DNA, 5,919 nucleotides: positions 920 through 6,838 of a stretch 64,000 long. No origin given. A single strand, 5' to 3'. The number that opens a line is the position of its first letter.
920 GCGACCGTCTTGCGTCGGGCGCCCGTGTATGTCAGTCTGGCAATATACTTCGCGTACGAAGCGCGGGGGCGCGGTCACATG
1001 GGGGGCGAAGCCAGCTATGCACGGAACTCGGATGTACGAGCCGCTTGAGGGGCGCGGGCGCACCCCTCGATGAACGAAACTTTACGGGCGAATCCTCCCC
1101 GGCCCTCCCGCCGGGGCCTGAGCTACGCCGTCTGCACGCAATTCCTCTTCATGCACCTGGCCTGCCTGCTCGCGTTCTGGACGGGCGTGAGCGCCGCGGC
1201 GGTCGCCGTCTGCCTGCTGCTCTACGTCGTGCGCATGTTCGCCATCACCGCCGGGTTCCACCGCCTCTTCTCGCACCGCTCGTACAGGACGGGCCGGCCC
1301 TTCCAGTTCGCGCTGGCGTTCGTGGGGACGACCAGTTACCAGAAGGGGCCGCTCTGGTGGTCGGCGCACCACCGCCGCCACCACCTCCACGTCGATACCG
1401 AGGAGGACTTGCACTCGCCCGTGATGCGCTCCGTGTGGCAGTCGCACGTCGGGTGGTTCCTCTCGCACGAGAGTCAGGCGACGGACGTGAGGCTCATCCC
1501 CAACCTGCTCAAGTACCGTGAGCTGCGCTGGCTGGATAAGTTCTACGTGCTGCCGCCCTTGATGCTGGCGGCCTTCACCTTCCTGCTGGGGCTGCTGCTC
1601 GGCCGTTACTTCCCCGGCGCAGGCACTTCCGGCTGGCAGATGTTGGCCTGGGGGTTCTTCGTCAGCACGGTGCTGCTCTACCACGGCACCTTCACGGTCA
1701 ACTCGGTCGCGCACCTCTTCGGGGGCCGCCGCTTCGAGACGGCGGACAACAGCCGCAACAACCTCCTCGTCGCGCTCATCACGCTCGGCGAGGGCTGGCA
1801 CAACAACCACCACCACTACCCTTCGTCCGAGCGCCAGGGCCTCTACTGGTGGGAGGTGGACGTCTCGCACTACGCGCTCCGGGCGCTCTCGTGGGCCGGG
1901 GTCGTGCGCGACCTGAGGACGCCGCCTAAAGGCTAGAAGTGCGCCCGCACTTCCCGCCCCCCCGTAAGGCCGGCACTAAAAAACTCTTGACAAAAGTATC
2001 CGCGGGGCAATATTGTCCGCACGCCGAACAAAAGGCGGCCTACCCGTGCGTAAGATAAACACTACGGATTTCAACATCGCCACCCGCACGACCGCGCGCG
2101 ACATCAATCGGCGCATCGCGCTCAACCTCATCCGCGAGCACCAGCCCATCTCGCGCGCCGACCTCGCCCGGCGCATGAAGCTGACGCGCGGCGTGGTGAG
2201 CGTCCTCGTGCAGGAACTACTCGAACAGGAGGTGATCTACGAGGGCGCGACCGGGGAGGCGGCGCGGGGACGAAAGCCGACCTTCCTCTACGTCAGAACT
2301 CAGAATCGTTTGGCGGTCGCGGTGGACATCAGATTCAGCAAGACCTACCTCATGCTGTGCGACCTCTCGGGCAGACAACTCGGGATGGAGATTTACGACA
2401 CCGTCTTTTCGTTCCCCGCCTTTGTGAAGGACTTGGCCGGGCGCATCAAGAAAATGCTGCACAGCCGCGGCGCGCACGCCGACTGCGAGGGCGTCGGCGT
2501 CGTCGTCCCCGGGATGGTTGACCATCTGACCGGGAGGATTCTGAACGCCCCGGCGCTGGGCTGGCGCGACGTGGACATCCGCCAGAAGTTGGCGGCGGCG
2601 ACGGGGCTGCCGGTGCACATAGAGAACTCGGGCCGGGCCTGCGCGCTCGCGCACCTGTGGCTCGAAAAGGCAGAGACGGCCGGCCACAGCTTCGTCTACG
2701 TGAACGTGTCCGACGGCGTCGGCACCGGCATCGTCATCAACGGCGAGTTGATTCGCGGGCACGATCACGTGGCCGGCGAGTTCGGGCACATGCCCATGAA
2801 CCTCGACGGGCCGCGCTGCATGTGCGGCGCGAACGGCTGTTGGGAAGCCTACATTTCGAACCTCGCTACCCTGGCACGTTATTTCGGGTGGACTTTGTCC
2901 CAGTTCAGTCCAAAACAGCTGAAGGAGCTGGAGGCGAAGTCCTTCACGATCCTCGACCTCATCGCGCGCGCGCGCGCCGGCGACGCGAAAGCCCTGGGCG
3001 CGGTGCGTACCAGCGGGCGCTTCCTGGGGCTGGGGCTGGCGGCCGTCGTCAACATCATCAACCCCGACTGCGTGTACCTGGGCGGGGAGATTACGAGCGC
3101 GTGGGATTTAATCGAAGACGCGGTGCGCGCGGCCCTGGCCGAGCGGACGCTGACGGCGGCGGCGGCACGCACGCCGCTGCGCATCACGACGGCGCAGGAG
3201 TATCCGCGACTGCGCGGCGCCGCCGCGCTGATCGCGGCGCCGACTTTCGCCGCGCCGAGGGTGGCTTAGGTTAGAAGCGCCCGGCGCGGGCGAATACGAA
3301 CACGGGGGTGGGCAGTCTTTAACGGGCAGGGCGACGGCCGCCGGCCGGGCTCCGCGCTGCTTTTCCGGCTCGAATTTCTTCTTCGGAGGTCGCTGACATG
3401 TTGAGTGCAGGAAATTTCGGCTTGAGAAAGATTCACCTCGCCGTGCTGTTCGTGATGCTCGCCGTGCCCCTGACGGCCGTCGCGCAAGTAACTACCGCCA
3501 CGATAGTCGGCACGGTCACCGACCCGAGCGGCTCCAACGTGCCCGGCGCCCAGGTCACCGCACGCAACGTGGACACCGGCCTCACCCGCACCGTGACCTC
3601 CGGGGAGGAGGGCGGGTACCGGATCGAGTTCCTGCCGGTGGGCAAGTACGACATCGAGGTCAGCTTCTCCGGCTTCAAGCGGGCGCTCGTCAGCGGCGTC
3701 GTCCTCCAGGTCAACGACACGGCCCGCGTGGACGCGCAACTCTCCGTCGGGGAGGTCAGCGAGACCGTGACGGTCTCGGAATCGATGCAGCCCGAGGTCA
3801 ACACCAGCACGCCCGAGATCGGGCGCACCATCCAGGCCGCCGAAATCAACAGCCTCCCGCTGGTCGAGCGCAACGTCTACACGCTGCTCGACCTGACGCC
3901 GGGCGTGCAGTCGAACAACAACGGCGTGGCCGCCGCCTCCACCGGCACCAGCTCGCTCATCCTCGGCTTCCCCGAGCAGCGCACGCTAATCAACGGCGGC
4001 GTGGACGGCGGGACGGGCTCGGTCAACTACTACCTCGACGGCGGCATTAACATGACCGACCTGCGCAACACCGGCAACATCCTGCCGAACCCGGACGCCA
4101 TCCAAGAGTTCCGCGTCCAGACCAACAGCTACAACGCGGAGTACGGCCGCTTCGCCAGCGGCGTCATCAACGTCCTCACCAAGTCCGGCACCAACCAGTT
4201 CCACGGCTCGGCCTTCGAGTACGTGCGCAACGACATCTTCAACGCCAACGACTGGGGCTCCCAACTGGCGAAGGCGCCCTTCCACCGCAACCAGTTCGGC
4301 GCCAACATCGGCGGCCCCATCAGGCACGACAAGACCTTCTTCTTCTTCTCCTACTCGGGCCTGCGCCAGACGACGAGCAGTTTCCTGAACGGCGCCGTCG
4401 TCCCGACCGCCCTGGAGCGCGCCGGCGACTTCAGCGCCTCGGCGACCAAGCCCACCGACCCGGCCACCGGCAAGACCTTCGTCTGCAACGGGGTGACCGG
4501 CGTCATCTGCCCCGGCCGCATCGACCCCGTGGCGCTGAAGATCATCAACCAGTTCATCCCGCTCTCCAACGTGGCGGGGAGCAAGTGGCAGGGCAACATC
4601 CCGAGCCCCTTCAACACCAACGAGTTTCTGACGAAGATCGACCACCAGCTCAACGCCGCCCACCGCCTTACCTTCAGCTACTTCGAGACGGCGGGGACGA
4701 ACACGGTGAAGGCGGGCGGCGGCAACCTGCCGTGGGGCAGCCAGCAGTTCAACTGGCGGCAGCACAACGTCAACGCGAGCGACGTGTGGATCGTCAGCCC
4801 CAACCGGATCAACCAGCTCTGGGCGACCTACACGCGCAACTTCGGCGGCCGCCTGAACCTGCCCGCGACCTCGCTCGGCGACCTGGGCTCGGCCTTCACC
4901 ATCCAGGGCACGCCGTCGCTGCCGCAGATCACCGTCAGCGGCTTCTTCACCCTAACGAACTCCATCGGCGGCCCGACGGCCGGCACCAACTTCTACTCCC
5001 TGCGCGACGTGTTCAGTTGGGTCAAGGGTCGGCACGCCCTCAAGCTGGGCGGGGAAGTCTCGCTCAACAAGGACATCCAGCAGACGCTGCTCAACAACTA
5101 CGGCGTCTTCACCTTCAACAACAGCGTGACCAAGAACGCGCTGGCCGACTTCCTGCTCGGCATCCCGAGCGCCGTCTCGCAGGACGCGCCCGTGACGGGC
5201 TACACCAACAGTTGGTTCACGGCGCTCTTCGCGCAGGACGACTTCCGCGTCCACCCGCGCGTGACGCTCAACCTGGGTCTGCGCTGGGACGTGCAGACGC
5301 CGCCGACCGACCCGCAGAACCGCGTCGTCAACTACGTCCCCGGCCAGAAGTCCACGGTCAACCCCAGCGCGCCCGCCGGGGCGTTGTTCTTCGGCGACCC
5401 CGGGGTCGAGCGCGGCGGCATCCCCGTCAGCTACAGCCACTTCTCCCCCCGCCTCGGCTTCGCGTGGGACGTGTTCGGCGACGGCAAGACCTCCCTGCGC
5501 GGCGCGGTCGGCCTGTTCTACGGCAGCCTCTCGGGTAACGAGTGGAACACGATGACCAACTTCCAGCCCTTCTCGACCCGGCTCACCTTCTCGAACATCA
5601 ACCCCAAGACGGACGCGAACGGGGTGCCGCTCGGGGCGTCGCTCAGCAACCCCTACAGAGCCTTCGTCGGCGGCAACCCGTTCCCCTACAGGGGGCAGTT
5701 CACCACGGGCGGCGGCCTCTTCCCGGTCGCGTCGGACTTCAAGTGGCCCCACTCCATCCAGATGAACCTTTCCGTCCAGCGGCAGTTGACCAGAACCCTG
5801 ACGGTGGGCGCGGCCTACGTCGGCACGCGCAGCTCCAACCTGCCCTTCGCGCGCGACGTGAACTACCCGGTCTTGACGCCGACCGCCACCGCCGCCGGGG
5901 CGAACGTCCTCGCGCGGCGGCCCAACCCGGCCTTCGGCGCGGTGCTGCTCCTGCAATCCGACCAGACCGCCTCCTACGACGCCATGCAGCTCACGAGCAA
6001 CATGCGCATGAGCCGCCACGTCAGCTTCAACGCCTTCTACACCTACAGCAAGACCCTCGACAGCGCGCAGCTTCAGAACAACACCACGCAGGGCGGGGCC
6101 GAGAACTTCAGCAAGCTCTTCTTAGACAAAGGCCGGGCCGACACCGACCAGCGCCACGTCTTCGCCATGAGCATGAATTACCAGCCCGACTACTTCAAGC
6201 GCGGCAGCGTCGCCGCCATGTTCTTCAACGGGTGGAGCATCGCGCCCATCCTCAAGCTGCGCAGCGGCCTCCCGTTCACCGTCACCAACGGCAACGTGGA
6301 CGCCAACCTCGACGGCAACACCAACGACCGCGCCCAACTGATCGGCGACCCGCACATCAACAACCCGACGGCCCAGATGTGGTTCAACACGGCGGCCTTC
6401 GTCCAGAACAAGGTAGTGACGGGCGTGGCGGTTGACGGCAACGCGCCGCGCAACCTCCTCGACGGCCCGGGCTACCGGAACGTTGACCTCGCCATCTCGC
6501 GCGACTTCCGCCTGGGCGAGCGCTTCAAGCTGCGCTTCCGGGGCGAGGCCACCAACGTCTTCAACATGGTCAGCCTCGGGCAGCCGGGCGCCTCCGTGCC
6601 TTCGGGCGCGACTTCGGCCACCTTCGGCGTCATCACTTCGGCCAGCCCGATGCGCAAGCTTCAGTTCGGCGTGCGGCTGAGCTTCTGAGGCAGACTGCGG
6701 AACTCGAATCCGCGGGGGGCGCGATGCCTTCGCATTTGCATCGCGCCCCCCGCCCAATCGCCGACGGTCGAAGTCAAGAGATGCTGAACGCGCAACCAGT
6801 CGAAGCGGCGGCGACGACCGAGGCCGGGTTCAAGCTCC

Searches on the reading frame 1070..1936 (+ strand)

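Call 57: search_protein_families(library=pfam, proteins=[window:1070-1936:+], max_evalue=0.001)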
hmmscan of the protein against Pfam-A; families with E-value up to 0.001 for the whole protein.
window:1070-1936:+ (288 aa): 1 family
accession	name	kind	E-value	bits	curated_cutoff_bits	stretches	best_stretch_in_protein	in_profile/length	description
PF00487.30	FA_desaturase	-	4.9e-20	72.8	29.7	1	43-273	4-234/253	Fatty acid desaturase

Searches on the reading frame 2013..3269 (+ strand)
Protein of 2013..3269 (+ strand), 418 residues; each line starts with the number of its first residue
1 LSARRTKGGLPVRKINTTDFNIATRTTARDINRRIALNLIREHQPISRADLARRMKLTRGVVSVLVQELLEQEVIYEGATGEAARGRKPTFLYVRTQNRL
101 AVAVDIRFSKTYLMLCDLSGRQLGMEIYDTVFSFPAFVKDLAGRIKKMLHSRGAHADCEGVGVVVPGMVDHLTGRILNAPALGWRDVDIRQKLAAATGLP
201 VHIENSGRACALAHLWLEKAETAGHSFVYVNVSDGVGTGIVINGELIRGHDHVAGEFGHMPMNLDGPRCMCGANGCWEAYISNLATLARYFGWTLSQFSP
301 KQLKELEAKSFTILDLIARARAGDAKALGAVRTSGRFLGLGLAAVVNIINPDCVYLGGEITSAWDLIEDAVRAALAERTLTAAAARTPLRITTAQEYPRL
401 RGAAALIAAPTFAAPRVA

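Call 57: search_protein_families(library=pfam, proteins=[window:2013-3269:+], max_evalue=0.001)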
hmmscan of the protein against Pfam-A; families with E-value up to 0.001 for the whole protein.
window:2013-3269:+ (418 aa): 5 families
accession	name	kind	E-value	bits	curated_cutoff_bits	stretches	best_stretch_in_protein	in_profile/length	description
PF00480.26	ROK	-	3.6e-53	181.4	22.9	1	102-407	2-291/294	ROK family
PF12802.13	MarR_2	-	3.1e-06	27.7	27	1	36-85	10-60/61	MarR family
PF13412.12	HTH_24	-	7.8e-06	25.8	21.9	1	30-75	2-47/48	Winged helix-turn-helix DNA-binding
PF01047.28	MarR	-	0.00023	21.5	24.6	1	37-76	9-48/59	MarR family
PF05331.17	DUF742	-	0.00068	19.9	27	0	33-83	45-93/114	Protein of unknown function (DUF742)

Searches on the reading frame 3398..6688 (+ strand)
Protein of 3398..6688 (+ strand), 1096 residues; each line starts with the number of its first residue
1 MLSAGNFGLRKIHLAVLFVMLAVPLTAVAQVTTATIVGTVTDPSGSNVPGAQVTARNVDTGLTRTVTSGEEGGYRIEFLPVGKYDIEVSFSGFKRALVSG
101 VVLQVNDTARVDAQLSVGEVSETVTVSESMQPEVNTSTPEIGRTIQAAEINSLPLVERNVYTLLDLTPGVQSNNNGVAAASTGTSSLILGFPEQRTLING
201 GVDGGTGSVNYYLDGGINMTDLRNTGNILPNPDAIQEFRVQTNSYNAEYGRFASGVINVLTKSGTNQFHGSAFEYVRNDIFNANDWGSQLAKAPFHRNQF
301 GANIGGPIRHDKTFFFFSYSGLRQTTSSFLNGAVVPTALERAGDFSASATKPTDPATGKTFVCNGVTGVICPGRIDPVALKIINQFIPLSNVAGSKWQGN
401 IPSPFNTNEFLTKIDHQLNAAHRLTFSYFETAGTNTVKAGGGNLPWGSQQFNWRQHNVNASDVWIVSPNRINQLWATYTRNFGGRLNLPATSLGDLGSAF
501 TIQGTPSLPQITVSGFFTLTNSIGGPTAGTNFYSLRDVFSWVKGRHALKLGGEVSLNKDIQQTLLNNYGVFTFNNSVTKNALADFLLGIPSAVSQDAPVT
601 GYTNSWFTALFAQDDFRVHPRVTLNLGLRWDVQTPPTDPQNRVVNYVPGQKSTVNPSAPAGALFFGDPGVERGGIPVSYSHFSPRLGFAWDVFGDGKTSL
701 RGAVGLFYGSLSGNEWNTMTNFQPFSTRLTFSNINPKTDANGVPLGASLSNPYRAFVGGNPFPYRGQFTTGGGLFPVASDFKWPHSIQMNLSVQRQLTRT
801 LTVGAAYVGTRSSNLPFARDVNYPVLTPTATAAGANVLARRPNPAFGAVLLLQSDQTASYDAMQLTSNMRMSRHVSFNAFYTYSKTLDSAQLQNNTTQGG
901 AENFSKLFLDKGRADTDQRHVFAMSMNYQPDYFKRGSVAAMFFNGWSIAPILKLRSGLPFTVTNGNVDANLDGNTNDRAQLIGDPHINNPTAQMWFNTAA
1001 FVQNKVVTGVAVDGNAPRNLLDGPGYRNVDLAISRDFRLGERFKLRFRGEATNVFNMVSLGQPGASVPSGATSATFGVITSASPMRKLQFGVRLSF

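Call 11: search_protein_families(library=pfam, proteins=[window:3398-6688:+], max_evalue=0.001)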
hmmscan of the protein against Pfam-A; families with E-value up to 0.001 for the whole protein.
window:3398-6688:+ (1096 aa): 3 families
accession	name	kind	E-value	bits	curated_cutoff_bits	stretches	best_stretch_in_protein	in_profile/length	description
PF25183.1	OMP_b-brl_4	-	2.8e-214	714.5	30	1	261-1089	2-838/838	Outer membrane beta barrel domain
PF13620.12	CarboxypepD_reg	-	9.6e-22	77.6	32.3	1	35-116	1-82/82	Carboxypeptidase regulatory-like domain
PF13715.12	CarbopepD_reg_2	-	3.7e-06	27.3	32.2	1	36-111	1-72/88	CarboxypepD_reg-like domain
